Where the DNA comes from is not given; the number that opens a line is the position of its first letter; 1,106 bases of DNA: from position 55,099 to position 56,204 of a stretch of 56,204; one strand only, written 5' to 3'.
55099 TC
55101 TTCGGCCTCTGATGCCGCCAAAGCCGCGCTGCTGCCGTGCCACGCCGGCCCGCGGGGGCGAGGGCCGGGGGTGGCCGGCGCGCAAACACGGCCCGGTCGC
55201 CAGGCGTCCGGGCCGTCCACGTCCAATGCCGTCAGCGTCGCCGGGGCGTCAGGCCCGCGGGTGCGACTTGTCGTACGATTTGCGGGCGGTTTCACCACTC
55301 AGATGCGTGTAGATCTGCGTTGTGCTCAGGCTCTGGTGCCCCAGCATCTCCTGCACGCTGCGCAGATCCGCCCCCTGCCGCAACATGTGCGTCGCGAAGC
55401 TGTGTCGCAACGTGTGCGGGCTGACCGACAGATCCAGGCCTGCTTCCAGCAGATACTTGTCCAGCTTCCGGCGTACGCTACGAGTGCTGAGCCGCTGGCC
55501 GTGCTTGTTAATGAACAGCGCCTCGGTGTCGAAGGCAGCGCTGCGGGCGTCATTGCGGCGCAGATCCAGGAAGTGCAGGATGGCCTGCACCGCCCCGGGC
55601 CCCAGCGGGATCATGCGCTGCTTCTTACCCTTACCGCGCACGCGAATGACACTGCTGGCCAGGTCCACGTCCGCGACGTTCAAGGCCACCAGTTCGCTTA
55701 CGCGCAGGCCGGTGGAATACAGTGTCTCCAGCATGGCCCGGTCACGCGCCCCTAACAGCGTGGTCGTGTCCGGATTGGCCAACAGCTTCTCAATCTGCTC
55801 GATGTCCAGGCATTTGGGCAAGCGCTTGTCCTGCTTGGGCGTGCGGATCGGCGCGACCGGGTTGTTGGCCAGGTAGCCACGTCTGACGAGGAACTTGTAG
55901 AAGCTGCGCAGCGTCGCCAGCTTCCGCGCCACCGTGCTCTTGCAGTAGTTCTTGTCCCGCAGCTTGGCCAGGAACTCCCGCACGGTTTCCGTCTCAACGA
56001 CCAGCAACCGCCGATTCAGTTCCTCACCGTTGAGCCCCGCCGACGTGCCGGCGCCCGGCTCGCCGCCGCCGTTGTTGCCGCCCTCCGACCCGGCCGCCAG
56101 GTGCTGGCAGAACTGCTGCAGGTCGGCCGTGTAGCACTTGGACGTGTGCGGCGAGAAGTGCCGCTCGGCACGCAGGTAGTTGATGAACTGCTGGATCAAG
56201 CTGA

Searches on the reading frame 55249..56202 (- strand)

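Call 11: search_protein_families(library=pfam, proteins=[window:55249-56202:-], max_evalue=0.001)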
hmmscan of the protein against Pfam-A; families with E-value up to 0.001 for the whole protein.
window:55249-56202:- (317 aa): 3 families
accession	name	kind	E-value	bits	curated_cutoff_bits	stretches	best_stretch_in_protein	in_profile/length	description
PF00589.27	Phage_integrase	-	1.6e-50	171.7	27.1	1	132-302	3-169/172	Phage integrase family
PF02899.23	Phage_int_SAM_1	-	1.8e-18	67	22.3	2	66-109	40-83/83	Phage integrase, N-terminal SAM-like domain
PF13495.12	Phage_int_SAM_4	-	3.8e-08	34.1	27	1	2-108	1-81/85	Phage integrase, N-terminal SAM-like domain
